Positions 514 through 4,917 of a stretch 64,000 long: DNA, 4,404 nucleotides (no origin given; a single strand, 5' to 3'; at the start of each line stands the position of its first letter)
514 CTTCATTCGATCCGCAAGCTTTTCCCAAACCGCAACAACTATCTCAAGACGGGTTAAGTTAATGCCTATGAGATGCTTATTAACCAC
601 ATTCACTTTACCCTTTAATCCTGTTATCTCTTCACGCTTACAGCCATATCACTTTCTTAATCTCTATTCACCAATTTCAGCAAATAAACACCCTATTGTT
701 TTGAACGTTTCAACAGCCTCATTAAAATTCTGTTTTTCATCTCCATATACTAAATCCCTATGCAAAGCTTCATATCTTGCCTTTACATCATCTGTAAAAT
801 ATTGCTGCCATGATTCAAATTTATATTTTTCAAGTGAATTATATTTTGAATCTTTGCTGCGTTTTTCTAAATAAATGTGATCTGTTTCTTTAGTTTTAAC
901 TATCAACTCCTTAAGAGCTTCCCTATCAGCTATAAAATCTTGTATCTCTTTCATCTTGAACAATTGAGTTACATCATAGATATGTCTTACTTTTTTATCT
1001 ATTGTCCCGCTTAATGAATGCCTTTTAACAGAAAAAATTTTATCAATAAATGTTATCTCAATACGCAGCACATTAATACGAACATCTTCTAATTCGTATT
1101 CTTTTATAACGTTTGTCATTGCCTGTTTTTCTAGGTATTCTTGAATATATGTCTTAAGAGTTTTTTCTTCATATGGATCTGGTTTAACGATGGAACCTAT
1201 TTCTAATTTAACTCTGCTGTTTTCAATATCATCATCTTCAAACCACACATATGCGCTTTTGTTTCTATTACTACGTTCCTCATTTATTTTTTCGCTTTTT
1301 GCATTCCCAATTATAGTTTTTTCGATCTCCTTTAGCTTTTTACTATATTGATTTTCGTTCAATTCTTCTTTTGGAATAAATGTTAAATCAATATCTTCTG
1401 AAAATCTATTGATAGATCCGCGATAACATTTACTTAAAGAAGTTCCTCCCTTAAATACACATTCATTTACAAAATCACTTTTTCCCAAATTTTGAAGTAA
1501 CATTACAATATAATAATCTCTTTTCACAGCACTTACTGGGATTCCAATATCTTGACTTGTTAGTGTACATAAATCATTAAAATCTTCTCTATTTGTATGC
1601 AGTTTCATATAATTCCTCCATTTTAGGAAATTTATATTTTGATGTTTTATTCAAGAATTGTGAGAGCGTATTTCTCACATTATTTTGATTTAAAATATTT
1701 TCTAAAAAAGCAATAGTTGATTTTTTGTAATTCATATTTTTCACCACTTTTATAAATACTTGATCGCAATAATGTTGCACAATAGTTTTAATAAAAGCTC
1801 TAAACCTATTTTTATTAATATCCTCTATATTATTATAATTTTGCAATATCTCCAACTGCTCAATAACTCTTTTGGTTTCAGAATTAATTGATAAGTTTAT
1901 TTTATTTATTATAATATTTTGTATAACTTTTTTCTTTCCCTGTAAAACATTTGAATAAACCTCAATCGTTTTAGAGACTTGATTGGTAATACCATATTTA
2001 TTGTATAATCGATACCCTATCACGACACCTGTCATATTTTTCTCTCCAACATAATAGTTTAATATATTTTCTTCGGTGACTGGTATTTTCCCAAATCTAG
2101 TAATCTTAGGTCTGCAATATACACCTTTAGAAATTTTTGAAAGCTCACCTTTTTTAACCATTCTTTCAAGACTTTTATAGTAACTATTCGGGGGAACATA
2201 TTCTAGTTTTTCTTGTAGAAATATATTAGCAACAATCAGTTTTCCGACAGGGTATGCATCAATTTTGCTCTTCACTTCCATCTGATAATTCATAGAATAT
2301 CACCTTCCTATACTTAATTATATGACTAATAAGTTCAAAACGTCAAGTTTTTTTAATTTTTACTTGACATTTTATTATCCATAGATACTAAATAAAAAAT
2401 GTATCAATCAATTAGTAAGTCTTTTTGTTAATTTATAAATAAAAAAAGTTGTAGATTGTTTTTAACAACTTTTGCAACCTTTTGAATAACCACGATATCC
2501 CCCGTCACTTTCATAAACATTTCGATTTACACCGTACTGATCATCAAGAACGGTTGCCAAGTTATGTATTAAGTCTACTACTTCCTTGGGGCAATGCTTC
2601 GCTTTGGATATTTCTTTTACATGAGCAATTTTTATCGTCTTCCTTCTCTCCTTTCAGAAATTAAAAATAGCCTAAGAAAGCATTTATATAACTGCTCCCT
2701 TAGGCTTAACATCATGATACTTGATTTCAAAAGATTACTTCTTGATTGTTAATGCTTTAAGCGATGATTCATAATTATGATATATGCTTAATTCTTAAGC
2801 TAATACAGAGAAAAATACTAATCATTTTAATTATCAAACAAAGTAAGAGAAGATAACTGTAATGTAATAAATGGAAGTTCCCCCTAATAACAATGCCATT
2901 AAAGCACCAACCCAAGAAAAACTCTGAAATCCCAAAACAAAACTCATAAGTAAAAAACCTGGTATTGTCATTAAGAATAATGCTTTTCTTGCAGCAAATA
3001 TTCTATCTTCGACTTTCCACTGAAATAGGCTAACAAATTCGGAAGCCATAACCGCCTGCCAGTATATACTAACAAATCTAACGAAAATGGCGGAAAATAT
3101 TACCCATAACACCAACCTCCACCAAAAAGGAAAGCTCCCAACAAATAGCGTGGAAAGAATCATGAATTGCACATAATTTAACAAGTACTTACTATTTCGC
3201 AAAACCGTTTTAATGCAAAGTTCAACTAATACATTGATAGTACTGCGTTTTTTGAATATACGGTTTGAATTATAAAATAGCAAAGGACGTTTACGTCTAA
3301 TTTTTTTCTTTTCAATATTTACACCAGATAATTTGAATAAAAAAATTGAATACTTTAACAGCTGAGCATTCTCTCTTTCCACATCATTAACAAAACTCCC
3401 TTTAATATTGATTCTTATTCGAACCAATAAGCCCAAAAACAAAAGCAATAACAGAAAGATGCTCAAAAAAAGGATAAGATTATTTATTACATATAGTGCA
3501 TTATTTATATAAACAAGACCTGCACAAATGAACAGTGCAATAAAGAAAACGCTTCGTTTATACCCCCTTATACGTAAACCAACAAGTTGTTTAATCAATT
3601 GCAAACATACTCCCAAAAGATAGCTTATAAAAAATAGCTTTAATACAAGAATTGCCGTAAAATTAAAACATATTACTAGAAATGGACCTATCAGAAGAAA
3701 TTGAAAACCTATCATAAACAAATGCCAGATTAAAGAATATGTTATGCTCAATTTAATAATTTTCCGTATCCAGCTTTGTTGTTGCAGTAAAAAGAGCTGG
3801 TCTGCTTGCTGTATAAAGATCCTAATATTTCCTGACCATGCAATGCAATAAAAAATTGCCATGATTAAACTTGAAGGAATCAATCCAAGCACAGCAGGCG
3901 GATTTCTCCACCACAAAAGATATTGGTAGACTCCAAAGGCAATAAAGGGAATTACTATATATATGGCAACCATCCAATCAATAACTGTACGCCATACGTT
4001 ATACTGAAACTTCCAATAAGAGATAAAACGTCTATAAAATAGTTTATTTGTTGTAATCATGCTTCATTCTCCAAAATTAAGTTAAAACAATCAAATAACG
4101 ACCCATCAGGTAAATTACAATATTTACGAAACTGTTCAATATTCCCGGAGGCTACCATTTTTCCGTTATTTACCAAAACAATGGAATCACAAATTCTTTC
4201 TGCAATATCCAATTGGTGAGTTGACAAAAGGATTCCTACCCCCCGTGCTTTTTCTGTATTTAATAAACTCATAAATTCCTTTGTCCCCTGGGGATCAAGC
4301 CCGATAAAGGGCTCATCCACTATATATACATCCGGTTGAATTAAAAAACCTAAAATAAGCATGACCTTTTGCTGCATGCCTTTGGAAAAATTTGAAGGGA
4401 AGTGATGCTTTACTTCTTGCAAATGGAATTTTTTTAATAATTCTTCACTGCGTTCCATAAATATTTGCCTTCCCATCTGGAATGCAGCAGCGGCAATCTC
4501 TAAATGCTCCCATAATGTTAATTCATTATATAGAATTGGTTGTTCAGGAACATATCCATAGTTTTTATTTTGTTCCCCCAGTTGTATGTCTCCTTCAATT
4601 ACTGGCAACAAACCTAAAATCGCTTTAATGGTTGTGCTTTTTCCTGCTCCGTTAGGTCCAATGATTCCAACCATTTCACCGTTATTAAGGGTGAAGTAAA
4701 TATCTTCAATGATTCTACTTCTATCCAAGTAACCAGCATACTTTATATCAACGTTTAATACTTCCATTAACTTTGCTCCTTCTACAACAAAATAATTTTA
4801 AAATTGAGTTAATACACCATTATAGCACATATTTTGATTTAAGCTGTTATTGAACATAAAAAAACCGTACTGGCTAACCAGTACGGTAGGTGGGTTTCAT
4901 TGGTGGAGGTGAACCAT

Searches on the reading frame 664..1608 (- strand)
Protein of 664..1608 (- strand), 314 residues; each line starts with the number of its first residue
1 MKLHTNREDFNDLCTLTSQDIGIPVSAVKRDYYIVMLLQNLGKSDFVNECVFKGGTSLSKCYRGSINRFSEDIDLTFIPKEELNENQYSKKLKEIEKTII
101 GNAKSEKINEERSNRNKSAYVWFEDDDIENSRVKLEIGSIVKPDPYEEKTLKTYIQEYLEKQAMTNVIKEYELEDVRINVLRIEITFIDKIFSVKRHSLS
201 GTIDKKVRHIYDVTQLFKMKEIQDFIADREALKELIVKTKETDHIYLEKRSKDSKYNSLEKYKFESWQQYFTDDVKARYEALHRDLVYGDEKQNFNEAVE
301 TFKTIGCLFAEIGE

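Call 77: search_protein_families(library=pfam, proteins=[window:664-1608:-], max_evalue=0.0001)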
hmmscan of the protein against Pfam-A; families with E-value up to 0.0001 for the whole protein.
window:664-1608:- (314 aa): 1 family
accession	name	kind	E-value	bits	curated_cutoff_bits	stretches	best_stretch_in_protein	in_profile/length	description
PF08843.17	AbiEii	-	1.5e-30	107.4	22.5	1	37-300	2-237/238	Nucleotidyl transferase AbiEii toxin, Type IV TA system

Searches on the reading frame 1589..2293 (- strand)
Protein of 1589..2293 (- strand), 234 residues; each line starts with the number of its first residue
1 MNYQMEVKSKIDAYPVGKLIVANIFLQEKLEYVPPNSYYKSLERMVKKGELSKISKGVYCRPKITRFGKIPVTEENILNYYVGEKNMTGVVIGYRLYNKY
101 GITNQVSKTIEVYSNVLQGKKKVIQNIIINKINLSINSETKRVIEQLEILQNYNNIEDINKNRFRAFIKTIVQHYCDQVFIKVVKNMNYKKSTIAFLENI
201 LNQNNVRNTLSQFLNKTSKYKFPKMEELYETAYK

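Call 88: search_protein_families(library=pfam, proteins=[window:1589-2293:-], max_evalue=0.01)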
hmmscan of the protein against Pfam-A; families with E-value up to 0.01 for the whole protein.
window:1589-2293:- (234 aa): 2 families
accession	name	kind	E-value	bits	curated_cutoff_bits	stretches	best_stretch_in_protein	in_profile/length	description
PF19570.5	DUF6088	-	1.5e-08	35.1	25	1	24-169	15-165/172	Family of unknown function (DUF6088)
PF13338.12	AbiEi_4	-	5.2e-05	23.7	25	1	39-62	26-49/49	Transcriptional regulator, AbiEi antitoxin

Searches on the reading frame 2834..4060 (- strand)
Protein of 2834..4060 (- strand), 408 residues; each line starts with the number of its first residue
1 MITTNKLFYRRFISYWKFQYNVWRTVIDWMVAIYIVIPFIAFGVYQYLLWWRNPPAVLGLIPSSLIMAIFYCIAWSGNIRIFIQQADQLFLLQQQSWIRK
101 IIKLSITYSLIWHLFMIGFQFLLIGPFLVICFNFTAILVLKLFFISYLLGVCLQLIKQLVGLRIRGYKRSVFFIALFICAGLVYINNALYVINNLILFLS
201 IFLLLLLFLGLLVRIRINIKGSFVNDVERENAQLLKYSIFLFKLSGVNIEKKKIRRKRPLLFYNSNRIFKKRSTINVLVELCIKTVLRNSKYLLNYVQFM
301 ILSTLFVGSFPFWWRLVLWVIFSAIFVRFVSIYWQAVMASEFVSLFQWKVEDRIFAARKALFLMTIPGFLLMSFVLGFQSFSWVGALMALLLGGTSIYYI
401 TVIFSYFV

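Call 77: search_protein_families(library=pfam, proteins=[window:2834-4060:-], max_evalue=0.0001)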
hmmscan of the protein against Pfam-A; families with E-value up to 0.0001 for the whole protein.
window:2834-4060:- (408 aa): 1 family
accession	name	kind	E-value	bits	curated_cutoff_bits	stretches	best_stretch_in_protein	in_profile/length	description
PF05975.17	EcsB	-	7.7e-57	193.4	30.7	1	5-392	1-381/383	Bacterial ABC transporter protein EcsB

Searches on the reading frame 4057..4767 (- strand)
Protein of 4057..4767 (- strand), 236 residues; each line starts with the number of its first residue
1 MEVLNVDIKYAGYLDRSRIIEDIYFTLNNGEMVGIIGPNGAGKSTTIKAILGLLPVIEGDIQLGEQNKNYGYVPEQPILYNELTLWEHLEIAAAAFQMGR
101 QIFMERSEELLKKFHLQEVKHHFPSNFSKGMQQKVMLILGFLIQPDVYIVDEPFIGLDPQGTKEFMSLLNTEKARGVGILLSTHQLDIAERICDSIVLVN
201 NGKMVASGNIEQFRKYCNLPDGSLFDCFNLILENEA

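Call 77: search_protein_families(library=pfam, proteins=[window:4057-4767:-], max_evalue=0.0001)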
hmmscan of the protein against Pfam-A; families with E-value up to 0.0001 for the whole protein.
window:4057-4767:- (236 aa): 2 families
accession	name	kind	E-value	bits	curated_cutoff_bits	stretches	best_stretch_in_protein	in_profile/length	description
PF00005.33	ABC_tran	-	7e-26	91.9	25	1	21-154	2-136/137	ABC transporter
PF13304.12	AAA_21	-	2.3e-15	57.9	27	1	124-185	235-299/304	AAA domain, putative AbiEii toxin, Type IV TA system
